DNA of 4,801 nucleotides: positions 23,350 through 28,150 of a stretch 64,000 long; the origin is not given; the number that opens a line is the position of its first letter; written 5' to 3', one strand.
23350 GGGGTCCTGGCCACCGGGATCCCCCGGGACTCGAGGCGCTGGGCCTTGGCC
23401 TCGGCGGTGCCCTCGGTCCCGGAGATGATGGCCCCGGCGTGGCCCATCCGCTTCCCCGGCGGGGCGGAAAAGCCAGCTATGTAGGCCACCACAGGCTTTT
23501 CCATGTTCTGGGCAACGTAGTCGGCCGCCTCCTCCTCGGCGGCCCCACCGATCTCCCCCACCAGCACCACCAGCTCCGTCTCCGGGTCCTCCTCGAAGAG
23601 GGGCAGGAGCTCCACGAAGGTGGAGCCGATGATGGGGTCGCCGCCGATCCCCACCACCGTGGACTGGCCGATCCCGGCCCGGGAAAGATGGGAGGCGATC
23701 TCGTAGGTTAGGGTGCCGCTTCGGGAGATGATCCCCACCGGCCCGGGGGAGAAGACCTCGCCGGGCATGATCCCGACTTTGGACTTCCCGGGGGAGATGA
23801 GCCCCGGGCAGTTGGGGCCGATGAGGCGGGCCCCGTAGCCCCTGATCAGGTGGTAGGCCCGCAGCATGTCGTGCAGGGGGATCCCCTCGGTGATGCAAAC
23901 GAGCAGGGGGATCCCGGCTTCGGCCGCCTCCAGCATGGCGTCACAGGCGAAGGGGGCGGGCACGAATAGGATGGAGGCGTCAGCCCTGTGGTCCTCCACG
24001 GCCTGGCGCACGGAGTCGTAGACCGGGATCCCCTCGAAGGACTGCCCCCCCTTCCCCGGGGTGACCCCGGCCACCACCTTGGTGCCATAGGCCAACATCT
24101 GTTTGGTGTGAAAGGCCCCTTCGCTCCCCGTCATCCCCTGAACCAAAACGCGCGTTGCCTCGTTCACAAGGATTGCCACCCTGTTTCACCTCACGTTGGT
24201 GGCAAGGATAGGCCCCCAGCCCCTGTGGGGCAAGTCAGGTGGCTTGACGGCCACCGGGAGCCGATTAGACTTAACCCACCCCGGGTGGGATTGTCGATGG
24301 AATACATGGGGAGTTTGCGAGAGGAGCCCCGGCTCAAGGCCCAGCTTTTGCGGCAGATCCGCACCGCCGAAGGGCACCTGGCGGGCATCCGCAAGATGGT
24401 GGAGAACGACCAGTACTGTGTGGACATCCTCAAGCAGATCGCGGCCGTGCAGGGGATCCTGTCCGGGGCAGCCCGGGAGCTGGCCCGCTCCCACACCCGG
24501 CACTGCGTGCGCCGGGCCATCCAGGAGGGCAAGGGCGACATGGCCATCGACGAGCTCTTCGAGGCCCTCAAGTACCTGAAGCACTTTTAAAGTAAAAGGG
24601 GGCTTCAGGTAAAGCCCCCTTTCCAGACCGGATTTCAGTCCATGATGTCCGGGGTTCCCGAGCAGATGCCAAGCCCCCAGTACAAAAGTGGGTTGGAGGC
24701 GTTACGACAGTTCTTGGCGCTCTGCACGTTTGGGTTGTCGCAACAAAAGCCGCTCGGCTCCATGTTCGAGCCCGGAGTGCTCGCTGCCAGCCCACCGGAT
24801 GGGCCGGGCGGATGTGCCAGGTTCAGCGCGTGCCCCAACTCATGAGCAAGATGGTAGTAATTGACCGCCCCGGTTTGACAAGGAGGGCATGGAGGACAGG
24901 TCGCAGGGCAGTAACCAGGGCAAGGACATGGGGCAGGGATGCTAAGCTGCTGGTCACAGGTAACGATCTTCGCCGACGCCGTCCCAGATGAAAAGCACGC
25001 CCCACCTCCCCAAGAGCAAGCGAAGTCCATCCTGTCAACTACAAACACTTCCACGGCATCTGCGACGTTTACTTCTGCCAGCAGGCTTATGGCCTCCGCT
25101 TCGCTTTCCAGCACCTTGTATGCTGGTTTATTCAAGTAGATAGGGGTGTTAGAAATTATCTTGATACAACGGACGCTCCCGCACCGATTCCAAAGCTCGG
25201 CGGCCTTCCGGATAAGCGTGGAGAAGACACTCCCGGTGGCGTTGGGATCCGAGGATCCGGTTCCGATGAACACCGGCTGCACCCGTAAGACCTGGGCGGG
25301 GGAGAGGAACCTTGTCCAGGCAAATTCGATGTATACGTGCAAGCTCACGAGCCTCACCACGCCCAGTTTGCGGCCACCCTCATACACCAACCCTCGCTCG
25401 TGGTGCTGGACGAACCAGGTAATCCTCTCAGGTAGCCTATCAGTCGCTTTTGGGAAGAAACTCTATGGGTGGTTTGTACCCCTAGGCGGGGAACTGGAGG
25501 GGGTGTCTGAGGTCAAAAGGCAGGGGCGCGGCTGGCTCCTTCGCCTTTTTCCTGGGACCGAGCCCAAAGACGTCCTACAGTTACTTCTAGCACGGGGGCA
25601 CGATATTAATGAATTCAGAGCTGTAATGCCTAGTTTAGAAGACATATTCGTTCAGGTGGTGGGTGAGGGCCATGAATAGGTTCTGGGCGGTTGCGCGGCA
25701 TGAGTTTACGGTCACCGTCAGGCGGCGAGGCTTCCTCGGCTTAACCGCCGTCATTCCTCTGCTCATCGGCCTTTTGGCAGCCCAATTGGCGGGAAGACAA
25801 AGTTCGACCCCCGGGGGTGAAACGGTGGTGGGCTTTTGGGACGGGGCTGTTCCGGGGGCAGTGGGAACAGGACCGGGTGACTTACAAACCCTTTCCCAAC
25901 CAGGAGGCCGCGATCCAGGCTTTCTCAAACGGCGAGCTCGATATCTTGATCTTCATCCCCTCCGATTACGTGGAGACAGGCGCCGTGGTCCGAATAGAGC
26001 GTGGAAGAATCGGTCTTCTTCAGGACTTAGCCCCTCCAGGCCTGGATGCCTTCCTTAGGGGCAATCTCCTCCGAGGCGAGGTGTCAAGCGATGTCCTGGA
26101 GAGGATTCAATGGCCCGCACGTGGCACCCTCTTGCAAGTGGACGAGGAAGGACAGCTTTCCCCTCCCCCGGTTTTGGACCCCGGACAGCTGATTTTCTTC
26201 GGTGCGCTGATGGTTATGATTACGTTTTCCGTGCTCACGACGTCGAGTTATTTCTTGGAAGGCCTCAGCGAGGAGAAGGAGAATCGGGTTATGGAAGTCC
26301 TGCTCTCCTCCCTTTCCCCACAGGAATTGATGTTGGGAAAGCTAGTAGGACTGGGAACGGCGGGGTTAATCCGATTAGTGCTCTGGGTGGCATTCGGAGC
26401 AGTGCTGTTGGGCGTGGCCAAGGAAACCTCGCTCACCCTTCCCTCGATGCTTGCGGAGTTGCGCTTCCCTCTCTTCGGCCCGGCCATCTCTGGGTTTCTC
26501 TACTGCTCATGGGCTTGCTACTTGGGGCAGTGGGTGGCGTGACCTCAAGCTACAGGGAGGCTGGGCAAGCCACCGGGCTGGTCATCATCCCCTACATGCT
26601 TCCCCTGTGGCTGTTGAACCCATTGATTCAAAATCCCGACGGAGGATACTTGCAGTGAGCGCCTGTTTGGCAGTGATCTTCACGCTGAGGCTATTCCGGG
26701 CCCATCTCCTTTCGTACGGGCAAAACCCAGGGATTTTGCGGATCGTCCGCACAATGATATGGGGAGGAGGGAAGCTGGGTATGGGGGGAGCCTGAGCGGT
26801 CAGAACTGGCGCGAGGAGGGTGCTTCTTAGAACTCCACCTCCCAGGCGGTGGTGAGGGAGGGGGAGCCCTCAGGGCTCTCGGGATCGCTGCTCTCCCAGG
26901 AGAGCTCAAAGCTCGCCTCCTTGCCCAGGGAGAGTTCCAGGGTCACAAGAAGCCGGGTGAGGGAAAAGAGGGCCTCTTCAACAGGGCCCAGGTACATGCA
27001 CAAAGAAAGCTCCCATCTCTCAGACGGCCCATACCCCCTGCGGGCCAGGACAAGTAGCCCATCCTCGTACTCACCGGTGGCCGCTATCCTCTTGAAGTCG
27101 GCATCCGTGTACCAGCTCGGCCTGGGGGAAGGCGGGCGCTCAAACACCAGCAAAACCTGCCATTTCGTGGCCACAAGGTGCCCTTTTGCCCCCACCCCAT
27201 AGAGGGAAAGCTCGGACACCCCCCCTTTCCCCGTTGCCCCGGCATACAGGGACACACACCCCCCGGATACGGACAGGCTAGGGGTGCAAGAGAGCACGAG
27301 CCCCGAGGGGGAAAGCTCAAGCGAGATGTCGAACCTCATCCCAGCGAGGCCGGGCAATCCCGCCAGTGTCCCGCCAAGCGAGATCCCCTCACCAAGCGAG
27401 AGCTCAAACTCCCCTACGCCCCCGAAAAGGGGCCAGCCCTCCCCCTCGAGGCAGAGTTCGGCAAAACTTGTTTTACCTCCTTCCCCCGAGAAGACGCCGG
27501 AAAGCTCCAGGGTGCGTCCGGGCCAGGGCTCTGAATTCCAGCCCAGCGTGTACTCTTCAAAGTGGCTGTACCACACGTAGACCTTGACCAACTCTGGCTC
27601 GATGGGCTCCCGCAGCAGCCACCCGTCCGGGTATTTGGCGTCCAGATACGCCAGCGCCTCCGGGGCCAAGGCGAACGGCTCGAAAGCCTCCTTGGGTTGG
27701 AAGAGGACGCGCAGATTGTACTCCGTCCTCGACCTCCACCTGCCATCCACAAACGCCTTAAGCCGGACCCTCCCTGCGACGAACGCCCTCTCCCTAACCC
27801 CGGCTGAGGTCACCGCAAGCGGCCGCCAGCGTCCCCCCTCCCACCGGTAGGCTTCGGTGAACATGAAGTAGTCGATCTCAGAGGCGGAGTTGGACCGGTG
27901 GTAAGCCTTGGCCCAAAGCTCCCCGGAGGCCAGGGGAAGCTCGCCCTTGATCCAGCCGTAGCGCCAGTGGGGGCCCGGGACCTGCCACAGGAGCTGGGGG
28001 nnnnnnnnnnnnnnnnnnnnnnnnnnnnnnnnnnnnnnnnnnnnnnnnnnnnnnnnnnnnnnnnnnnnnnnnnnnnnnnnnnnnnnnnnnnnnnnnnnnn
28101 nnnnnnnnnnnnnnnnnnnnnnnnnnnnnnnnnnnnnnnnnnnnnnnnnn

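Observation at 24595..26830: Lower-GC island: an intact metzincin-like protease gene embedded in a decaying ABC-2 exporter operon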

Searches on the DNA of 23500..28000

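Call 44: search_rna_families(source=window, start=23500, end=28000, threshold=gathering)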
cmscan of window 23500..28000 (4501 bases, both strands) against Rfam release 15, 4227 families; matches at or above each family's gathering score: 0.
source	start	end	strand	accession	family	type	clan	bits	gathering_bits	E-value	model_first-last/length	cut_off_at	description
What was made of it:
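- On Horizontally acquired genomic island: The Rfam scan of 23500-28000, which includes the tRNA family, returned no hit (call 44); no dedicated tRNA scan (find_trnas) was run.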

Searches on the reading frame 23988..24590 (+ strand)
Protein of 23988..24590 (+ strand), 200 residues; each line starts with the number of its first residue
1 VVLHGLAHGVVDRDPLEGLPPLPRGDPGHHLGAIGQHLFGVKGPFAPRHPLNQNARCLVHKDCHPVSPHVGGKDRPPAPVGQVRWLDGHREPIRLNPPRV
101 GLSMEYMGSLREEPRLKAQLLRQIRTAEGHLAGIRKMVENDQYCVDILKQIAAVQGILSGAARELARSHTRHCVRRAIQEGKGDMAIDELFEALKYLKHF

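Call 5: search_protein_families(library=pfam, proteins=[window:23988-24590:+], max_evalue=0.1)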
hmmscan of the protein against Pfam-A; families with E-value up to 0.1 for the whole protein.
window:23988-24590:+ (200 aa): 1 family
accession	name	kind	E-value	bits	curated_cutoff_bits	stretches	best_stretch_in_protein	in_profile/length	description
PF02583.22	Trns_repr_metal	-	3.6e-24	85.4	22.8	1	117-195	2-77/78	Metal-sensitive transcriptional repressor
